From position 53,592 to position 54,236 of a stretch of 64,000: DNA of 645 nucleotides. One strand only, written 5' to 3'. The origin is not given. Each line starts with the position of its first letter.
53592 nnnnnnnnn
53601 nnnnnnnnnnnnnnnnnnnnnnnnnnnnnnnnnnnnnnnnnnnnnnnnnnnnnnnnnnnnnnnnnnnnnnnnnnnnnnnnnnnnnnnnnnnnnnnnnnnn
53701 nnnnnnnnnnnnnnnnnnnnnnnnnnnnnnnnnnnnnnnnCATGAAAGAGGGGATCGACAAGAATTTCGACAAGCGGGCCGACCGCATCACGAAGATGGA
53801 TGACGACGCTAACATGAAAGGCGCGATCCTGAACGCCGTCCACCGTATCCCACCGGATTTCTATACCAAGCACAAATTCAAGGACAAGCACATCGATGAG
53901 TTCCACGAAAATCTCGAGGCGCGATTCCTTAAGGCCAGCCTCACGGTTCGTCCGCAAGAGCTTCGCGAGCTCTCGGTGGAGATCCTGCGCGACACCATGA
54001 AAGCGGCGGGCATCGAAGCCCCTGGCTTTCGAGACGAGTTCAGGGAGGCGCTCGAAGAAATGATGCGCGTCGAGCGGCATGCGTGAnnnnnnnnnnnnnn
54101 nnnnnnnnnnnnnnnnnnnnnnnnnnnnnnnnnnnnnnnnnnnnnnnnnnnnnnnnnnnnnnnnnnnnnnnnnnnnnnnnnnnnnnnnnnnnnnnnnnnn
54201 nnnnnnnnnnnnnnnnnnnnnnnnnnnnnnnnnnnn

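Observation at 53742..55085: Hypothetical-RdgB-NUDIX cassette translationally coupled inside the ATP synthase operon between atpG and atpD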

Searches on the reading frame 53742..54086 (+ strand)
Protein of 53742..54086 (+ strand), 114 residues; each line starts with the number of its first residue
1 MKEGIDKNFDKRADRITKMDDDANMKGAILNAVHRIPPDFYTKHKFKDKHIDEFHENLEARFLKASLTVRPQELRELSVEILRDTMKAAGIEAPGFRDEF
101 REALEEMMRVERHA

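Call 4: search_protein_families(library=pfam, proteins=[window:53742-54086:+], max_evalue=0.01)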
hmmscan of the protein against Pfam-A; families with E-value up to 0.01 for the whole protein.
window:53742-54086:+ (114 aa): 0 families

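Call 6: find_homologous_proteins(query=window:53742-54083:+, max_evalue=0.001)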
Query window:53742-54083:+ (114 aa): 1 proteins with E <= 0.001 among 5 candidates.
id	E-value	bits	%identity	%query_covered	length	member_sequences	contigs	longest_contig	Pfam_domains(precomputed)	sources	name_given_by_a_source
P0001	3.9e-68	244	100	100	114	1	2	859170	-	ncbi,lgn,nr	ncbi:MAG: hypothetical protein HYS26_02880 [Candidatus Kaiserbacteria bacterium]|nr:MAG: hypothetica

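Call 15: search_protein_representatives(protein=window:53742-54083:+)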
Query: 114 residues. Proteins with E-value up to 0.001 (for the whole library): 6; up to 1e-10: 2; up to 1e-30: 1. The best 6 are listed.
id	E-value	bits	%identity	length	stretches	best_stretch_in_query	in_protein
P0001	1.2e-68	244.2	100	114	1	1-114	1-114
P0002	1.7e-20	89.5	46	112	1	1-111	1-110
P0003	5.1e-09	52.6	33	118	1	11-110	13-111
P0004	1.3e-08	51.3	34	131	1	6-110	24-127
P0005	6.5e-04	36.2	24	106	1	15-110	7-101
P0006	8.1e-04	35.9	28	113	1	1-108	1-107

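Call 17: find_encoding_contigs(protein=P0002, flank=5000, max_places=4)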
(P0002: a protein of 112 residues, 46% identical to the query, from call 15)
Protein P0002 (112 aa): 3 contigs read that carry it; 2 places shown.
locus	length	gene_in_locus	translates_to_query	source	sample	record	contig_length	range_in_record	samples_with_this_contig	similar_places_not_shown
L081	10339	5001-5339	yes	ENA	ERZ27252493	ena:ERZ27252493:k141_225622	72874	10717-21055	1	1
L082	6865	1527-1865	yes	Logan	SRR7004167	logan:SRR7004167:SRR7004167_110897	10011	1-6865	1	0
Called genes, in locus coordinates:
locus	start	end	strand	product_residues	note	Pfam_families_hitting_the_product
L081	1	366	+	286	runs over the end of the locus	PF12146:Hydrolase_4, PF00561:Abhydrolase_1, PF12697:Abhydrolase_6, PF08538:DUF1749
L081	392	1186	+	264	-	PF00119:ATP-synt_A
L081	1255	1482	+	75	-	PF00137:ATP-synt_C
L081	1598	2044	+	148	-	PF00430:ATP-synt_B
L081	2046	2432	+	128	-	PF00213:OSCP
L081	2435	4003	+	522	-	PF02874:ATP-synt_ab_N (weak), PF00006:ATP-synt_ab, PF00306:ATP-synt_ab_C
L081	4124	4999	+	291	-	PF00231:ATP-synt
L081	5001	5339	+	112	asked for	-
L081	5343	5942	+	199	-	PF01725:Ham1p_like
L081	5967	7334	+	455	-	PF02874:ATP-synt_ab_N, PF00006:ATP-synt_ab, PF22919:ATP-synt_VA_C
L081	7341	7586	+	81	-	PF02823:ATP-synt_DE_N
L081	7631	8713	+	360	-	PF01464:SLT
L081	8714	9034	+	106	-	PF12647:RNHCP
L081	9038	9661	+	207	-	-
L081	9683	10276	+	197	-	PF02525:Flavodoxin_2, PF03358:FMN_red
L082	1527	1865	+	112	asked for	-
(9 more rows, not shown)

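Call 18: find_encoding_contigs(protein=P0003, flank=5000, max_places=3)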
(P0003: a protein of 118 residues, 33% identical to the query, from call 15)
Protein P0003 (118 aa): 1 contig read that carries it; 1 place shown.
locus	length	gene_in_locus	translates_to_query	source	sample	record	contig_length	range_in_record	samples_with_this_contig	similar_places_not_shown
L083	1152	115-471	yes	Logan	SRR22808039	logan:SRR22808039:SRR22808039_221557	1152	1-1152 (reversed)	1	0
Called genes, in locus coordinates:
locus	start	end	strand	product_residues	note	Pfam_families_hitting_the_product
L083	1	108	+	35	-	?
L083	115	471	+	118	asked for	-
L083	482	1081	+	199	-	PF01725:Ham1p_like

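Call 19: find_encoding_contigs(protein=P0004, flank=5000, max_places=3)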
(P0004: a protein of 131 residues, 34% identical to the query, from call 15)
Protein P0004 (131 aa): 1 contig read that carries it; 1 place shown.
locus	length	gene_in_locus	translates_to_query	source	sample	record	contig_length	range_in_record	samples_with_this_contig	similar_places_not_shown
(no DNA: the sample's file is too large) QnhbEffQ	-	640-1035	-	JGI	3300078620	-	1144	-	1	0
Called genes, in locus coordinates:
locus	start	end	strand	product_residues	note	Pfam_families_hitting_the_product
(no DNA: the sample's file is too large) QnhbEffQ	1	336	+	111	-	?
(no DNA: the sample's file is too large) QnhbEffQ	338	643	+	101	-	-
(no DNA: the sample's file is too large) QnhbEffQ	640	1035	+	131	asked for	-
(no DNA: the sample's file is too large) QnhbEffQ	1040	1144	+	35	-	?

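Call 20: find_encoding_contigs(protein=P0005, flank=5000, max_places=3)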
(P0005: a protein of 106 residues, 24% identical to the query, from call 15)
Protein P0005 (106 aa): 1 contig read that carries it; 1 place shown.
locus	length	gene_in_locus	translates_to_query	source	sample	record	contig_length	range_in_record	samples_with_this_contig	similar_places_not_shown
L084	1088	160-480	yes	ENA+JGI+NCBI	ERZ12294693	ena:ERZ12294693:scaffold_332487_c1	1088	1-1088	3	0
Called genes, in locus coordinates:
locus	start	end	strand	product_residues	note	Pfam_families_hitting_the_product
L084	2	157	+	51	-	?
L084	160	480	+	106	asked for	-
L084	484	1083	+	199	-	PF01725:Ham1p_like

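Call 21: find_encoding_contigs(protein=P0006, flank=5000, max_places=3)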
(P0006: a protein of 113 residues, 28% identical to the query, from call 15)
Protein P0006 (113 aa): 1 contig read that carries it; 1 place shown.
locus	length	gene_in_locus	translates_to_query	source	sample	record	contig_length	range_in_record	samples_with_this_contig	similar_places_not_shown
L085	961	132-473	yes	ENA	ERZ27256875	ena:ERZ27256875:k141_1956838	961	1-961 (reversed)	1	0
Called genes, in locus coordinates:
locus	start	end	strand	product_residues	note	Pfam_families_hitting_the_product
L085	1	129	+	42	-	?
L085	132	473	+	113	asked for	-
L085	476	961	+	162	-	?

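Call 26: search_protein_families(library=ncbifam, proteins=[window:53742-54083:+], max_evalue=0.01)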
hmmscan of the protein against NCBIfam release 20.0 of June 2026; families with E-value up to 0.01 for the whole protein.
window:53742-54083:+ (114 aa): 0 families

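Call 32: predict_structure(alignment_id=A1)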
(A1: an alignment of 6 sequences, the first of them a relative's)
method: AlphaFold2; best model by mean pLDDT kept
length: 114 residues; sequences in the alignment: 6
mean_pLDDT: 78.7   pTM: 0.69
mean pLDDT of the five models: 78.7, 74.5, 74.1, 73.4, 72.9
residues with pLDDT >= 90: 15; 70-90: 71; 50-70: 22; < 50: 6
segments of 3 or more residues with pLDDT < 50: 1-3
pLDDT, mean of each block of 10 residues (from residue 1): 49 62 81 86 86 90 75 86 90 86 85 52
secondary structure, 60 per line:
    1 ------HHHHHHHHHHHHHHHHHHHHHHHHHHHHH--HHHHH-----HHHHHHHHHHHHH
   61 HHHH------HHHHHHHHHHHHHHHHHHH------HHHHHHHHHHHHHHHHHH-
elements in order: H7-35 H38-42 H48-64 H71-89 H96-113

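Call 52: search_solved_structures(query=A2, max_evalue=10)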
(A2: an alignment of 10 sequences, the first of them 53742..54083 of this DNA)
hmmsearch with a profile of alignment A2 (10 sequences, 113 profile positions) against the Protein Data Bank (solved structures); distinct sequences matched with E-value up to 10: 11.
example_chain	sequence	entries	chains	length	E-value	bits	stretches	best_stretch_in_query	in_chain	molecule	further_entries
1zrj_A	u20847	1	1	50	0.082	16.4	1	70-108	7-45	E1B-55kDa-associated protein 5 isoform c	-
7mwr_B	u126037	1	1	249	0.1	16.2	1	21-108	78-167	LHD101B4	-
4geh_A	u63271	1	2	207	0.32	14.6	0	61-99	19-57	Programmed cell death protein 10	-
3l8i_A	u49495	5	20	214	0.34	14.5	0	58-98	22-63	Programmed cell death protein 10 | Cerebral cavernous malformations 3 protein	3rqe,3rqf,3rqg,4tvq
3ajm_A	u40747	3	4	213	0.35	14.4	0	61-98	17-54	Programmed cell death protein 10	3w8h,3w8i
3l8j_A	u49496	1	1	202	0.39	14.3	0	64-98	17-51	Programmed cell death protein 10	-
8t8k_A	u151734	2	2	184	0.59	13.7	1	52-110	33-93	DUF507 family protein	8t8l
5cwb_A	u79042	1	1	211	0.6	13.7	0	21-90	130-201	Designed helical repeat protein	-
9e5c_3u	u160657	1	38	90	0.62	13.6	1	67-101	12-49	Dynein light chain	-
2een_A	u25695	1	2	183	0.72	13.4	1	41-106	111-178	Hypothetical protein PH1819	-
7bqr_A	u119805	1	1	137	2.5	11.7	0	30-94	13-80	Mussoc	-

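Call 53: search_protein_families(library=pfam, alignment_id=A2, max_evalue=1)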
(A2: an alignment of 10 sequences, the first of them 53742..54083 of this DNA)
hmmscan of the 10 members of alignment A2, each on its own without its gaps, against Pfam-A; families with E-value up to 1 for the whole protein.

A. member 1, window:53742-54083:+ (114 aa): 1 family
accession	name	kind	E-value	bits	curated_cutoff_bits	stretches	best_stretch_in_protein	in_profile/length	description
PF06518.16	DUF1104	-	0.015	16.1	25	1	60-108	8-56/92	Protein of unknown function (DUF1104)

B. families by the number of members that match (of 10 scanned): 14 families
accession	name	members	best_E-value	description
PF06152.16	Phage_min_cap2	1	0.0049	Phage minor capsid protein 2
PF06518.16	DUF1104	1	0.015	Protein of unknown function (DUF1104)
PF24271.1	HVO_2833_C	1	0.035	HVO_2833, C-terminal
PF19434.4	OPA1_C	1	0.039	Dynamin-like GTPase OPA1 C-terminal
PF05619.16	DUF787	1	0.053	Borrelia burgdorferi protein of unknown function (DUF787)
PF07361.16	Cytochrom_B562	1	0.057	Cytochrome b562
PF21771.2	CFAP58_CC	1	0.061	CFAP58 central coiled coil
PF12277.13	DUF3618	1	0.063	Protein of unknown function (DUF3618)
PF24231.1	DUF7444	1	0.12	Family of unknown function (DUF7444)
PF07837.17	FTCD_N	1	0.13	Formiminotransferase domain, N-terminal subdomain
PF04760.21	IF2_N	1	0.14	Translation initiation factor IF-2, N-terminal region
PF10386.15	DUF2441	1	0.2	Protein of unknown function (DUF2441)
PF20929.2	PDCD10_N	1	0.21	Programmed cell death protein 10, dimerisation domain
PF01145.31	Band_7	1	0.23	SPFH domain / Band 7 family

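Call 58: find_homologous_proteins(query=A2, max_evalue=0.001)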
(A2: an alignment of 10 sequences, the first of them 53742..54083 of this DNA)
Query A2 (10 sequences) (114 aa, profile of the alignment): 5 proteins with E <= 0.001 among 3813 candidates.
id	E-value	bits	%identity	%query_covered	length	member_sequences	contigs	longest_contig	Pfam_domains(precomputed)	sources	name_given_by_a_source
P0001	2.3e-36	142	100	100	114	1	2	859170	-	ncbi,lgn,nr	ncbi:MAG: hypothetical protein HYS26_02880 [Candidatus Kaiserbacteria bacterium]|nr:MAG: hypothetica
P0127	4.7e-24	103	-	-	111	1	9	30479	-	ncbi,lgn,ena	-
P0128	3.6e-22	97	21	82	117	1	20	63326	-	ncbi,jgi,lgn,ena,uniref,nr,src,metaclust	ncbi:hypothetical protein A3H16_00255 [Candidatus Kaiserbacteria bacterium RIFCSPLOWO2_12_FULL_53_8]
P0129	6.1e-21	93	-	-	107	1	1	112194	-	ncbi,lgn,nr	ncbi:MAG: hypothetical protein JWM46_690 [Candidatus Kaiserbacteria bacterium]|nr:hypothetical prote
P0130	4.8e-18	83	25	63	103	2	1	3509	-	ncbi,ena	-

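Call 60: fold_search(model_id=the predicted structure, library=pdb)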
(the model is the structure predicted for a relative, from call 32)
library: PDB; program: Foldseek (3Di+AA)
matches with E <= 10: 151; with E <= 0.001: 0
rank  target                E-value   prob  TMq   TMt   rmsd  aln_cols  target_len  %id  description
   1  2ip6                  1.0e+00  0.44  0.38  0.45   5.4        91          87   10  Crystal structure of PedB (released 2007-10-02)
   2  2ah6_C                1.0e+00  0.11  0.23  0.17  16.1       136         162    8  Crystal structure of a putative cobalamin adenosyltransferase (bh1595) from bacillus halodurans c-125 at 1.60 A resolu (released 2005-08-16)
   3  3fbz_D                1.1e+00  0.41  0.44  0.42   6.4       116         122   16  Crystal structure of ORF140 of the archaeal virus Acidianus Filamentous Virus 1 (AFV1) (released 2009-11-10)
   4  4dwl_D                1.1e+00  0.11  0.24  0.24   9.4        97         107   16  Avd molecule from Bordetella bacteriophage DGR (released 2013-02-27)
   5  8wql_QG               1.3e+00  0.07  0.20  0.16  14.1       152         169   14  In situ PBS-PSII supercomplex from cyanobacterial Spirulina platensis (released 2024-07-31)
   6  4oyd_B                1.3e+00  0.06  0.19  0.18  18.7       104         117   15  Crystal structure of a computationally designed inhibitor of an Epstein-Barr viral Bcl-2 protein (released 2014-07-09)
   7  2bl8_B                1.4e+00  0.15  0.27  0.35   7.4        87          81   16  1.6 Angstrom crystal structure of EntA-im: a bacterial immunity protein conferring immunity to the antimicrobial activ (released 2005-03-07)
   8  2ah6_A                1.4e+00  0.08  0.23  0.18  16.2       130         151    9  Crystal structure of a putative cobalamin adenosyltransferase (bh1595) from bacillus halodurans c-125 at 1.60 A resolu (released 2005-08-16)
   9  9lie                  1.6e+00  0.66  0.52  0.43   3.5        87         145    6  Repetitive domain (RP) 2 structure of aciniform spidroin from Latrodectus hesperus (released 2025-10-01)
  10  3fbz_C                1.6e+00  0.44  0.46  0.43   5.6       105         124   14  Crystal structure of ORF140 of the archaeal virus Acidianus Filamentous Virus 1 (AFV1) (released 2009-11-10)
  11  2gfh                  1.6e+00  0.35  0.43  0.24   4.6        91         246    9  Crystal structure of a n-acetylneuraminic acid phosphatase (nanp) from mus musculus at 1.90 A resolution (released 2006-04-18)
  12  4dwl_E                1.6e+00  0.09  0.23  0.24   9.4        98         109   14  Avd molecule from Bordetella bacteriophage DGR (released 2013-02-27)
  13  3fbz_A                1.8e+00  0.38  0.44  0.42   5.9       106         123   15  Crystal structure of ORF140 of the archaeal virus Acidianus Filamentous Virus 1 (AFV1) (released 2009-11-10)
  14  2gsc_E                1.8e+00  0.07  0.22  0.22  11.0       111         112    7  Crystal Structure of the Conserved Hypothetical Cytosolic Protein Xcc0516 from Xanthomonas campestris (released 2006-10-03)
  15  9lki_A                1.9e+00  0.15  0.33  0.31   6.9        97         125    8  N-terminal domain (NTD) structure of aciniform spidroin 1(AcSp1) from Latrodectus hesperus (released 2025-10-01)
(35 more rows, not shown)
